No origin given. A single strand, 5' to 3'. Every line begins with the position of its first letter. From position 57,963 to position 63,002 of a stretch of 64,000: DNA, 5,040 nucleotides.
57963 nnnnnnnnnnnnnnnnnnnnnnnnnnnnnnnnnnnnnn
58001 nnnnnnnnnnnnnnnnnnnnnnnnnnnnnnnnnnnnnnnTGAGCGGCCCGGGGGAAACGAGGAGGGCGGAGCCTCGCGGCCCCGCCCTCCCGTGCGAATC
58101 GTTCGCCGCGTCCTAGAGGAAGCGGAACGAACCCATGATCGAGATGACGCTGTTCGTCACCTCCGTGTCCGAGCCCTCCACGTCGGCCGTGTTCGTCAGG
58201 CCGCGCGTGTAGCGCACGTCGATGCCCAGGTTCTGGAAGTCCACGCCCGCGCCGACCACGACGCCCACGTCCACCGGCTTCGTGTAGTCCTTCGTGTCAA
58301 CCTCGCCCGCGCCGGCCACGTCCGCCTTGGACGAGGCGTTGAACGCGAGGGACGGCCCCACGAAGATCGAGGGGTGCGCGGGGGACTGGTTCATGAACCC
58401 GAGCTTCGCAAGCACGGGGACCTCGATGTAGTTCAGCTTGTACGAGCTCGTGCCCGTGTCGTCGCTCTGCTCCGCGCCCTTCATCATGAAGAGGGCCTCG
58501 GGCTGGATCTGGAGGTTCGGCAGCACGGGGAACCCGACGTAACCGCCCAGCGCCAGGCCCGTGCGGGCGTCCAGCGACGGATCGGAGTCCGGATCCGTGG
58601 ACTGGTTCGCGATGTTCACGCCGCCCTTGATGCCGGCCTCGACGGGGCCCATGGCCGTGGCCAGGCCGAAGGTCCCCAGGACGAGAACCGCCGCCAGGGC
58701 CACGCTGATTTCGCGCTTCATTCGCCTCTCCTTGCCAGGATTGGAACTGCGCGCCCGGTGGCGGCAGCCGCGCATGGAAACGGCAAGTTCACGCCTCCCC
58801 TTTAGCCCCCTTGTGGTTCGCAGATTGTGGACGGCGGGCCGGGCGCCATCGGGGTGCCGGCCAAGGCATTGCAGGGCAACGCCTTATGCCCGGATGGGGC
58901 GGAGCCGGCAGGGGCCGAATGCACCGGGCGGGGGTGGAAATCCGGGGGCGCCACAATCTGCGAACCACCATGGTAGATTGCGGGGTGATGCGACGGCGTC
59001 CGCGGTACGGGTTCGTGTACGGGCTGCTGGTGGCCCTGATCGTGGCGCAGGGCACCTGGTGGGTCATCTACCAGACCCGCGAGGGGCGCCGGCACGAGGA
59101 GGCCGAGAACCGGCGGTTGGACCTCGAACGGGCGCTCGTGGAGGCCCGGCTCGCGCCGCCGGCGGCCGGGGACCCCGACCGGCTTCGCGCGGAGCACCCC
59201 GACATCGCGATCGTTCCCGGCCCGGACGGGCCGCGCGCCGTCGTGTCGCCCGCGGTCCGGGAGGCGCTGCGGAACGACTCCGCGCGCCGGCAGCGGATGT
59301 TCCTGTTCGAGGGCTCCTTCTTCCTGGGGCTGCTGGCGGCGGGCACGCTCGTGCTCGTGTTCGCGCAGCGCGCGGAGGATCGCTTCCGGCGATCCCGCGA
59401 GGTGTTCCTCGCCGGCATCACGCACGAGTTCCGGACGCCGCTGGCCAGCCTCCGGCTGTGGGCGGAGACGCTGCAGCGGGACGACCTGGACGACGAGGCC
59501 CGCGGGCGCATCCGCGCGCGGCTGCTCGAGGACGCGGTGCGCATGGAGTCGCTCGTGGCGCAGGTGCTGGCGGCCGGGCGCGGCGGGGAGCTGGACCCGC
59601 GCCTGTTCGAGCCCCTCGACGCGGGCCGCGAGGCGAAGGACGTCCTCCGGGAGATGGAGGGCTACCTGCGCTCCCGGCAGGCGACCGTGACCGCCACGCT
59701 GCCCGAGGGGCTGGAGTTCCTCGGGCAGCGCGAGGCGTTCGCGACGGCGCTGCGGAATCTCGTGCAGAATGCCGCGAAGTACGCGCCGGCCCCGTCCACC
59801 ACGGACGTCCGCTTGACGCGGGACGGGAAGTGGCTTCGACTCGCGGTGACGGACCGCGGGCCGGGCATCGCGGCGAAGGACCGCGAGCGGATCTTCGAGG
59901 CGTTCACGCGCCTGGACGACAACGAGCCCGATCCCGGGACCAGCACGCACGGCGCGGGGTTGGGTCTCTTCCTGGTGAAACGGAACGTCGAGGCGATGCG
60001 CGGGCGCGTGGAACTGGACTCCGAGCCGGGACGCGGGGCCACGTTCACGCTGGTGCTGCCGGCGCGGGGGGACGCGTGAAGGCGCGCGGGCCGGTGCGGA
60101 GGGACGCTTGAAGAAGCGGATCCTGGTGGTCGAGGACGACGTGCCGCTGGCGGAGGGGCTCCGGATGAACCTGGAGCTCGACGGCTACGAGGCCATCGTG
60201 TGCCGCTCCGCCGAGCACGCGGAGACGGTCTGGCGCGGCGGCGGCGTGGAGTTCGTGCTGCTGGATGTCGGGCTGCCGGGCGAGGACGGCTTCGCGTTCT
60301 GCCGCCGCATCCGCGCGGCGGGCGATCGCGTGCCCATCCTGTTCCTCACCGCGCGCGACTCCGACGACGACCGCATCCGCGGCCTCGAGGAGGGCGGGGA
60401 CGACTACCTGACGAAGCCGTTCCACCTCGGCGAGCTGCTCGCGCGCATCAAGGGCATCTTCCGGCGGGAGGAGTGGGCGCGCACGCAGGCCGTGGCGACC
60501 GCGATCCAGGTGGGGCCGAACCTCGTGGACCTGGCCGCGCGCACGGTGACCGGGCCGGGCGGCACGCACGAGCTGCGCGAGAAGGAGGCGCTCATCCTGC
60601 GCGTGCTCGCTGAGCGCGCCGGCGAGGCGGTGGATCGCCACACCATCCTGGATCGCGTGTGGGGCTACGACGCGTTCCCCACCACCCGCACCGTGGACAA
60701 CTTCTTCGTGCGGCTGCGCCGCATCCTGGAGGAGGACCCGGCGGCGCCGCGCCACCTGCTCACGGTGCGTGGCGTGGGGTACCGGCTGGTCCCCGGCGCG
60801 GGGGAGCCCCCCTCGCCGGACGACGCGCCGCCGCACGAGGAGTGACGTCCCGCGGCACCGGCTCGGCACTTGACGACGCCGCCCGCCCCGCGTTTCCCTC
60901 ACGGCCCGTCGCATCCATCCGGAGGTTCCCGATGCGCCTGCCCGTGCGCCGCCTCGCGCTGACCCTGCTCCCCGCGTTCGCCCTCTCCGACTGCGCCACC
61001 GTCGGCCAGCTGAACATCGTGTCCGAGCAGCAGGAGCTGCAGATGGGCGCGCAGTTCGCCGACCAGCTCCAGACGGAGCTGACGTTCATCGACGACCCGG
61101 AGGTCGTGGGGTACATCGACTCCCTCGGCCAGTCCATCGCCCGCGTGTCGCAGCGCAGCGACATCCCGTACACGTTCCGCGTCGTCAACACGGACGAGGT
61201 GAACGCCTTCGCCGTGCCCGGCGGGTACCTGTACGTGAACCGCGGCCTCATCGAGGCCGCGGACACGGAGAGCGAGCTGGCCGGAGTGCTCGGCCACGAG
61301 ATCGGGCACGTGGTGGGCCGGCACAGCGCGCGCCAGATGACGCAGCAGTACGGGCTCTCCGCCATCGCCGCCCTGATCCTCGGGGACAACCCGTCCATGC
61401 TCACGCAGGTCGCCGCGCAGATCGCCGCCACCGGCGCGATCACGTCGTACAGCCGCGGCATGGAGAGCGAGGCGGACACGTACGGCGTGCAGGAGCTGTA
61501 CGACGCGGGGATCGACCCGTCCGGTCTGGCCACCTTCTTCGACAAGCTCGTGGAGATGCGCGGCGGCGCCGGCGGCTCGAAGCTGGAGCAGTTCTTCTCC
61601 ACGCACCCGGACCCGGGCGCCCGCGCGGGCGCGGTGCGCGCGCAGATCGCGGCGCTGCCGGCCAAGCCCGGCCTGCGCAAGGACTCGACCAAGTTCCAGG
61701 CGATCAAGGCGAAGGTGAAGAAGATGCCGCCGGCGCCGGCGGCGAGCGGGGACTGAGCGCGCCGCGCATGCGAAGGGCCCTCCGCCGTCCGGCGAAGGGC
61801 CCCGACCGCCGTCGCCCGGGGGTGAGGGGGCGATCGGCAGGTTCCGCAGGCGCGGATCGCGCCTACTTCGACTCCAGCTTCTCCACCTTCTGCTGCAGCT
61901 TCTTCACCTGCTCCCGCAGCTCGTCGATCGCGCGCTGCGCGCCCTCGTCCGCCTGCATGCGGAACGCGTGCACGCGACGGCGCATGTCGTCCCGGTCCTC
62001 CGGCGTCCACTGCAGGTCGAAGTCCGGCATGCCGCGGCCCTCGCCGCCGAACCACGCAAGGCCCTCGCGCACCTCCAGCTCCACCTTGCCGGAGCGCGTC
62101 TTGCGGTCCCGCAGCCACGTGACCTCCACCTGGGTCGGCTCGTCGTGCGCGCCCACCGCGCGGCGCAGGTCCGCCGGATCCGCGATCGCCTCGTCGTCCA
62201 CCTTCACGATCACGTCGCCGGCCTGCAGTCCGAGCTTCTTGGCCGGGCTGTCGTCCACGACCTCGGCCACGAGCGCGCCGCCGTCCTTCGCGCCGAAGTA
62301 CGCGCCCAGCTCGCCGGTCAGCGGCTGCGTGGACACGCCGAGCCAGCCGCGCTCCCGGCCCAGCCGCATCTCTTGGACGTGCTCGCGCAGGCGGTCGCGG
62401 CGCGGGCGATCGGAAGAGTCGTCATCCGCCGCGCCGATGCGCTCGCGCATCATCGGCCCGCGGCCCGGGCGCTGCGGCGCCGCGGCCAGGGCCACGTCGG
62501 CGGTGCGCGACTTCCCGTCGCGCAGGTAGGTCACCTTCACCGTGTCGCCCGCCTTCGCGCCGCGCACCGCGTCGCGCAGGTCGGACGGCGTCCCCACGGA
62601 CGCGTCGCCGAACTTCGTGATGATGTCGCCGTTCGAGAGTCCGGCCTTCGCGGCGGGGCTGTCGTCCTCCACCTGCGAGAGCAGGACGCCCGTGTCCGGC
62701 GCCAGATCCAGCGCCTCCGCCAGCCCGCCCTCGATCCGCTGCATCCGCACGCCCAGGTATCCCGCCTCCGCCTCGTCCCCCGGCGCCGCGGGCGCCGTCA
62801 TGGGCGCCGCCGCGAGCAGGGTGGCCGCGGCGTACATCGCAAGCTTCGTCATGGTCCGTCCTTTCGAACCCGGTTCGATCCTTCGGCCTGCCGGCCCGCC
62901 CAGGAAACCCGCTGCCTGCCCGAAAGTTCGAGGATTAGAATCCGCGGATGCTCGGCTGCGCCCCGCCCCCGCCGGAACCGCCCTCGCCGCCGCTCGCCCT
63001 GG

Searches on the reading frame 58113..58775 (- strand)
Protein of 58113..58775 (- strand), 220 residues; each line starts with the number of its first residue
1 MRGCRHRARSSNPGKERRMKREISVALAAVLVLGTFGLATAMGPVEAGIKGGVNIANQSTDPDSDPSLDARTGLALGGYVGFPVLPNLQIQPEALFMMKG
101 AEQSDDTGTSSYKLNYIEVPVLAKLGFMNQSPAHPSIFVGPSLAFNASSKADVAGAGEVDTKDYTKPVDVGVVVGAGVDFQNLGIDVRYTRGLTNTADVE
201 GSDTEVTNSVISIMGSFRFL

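Call 39: search_protein_families(library=pfam, max_evalue=0.001, proteins=[window:58113-58775:-])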
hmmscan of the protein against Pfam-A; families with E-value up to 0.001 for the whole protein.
window:58113-58775:- (220 aa): 2 families
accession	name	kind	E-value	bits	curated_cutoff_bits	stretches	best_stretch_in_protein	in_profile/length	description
PF13568.12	OMP_b-brl_2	-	4.5e-25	89.2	27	1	44-196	8-173/175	Outer membrane protein beta-barrel domain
PF13505.12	OMP_b-brl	-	2e-11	44.8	28.7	1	29-219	2-175/175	Outer membrane protein beta-barrel domain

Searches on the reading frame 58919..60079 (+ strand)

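Call 39: search_protein_families(library=pfam, max_evalue=0.001, proteins=[window:58919-60079:+])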
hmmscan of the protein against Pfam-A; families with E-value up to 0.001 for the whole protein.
window:58919-60079:+ (386 aa): 3 families
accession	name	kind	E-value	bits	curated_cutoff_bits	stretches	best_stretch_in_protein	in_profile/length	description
PF02518.31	HATPase_c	-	6.3e-26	91.4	26.4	1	271-383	3-110/111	Histidine kinase-, DNA gyrase B-, and HSP90-like ATPase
PF00512.31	HisKA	-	2.6e-12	47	26.9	1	160-221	2-62/66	His Kinase A (phospho-acceptor) domain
PF13581.12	HATPase_c_2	-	7.7e-05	23.1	27.4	1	277-360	35-112/127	Histidine kinase-like ATPase domain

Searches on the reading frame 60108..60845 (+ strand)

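Call 39: search_protein_families(library=pfam, max_evalue=0.001, proteins=[window:60108-60845:+])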
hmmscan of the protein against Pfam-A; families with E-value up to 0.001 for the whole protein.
window:60108-60845:+ (245 aa): 2 families
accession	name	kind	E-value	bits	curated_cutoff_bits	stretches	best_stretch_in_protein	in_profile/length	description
PF00072.30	Response_reg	-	1.3e-24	87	30.2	1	5-115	1-111/111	Response regulator receiver domain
PF00486.34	Trans_reg_C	-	5.1e-21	75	26.2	1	154-227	4-77/77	Transcriptional regulatory protein, C terminal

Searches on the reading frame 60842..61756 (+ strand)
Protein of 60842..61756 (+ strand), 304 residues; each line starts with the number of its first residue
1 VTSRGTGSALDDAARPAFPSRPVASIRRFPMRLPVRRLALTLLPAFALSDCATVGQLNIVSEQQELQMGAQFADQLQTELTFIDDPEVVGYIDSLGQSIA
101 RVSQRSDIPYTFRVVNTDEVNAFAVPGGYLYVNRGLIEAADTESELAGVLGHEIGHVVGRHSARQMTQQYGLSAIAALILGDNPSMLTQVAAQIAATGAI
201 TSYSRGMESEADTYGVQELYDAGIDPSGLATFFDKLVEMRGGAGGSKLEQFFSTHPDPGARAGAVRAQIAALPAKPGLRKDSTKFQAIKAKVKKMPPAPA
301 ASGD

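Call 39: search_protein_families(library=pfam, max_evalue=0.001, proteins=[window:60842-61756:+])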
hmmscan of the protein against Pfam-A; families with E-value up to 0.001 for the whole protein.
window:60842-61756:+ (304 aa): 2 families
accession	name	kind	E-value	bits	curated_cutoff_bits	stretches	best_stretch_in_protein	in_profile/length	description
PF01435.24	Peptidase_M48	-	4.6e-34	118.3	20.3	1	90-267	5-184/186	Peptidase family M48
PF13203.12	DUF2201_N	-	0.00032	20.8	23.2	1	112-180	27-94/271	Putative metallopeptidase domain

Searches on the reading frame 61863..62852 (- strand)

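Call 39: search_protein_families(library=pfam, max_evalue=0.001, proteins=[window:61863-62852:-])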
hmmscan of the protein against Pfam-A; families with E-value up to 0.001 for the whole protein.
window:61863-62852:- (329 aa): 4 families
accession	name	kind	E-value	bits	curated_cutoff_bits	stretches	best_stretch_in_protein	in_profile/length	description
PF13180.12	PDZ_2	-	3.5e-39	133.4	27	2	31-122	1-80/80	PDZ domain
PF17820.7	PDZ_6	-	2.1e-23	82.2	27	2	195-246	2-52/54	PDZ domain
PF00595.29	PDZ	-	3.9e-14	53.2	23.2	2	165-227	5-61/81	PDZ domain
PF14685.13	PDZ_Tricorn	-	5.7e-06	26.7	25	0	201-245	30-77/88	Tricorn protease PDZ domain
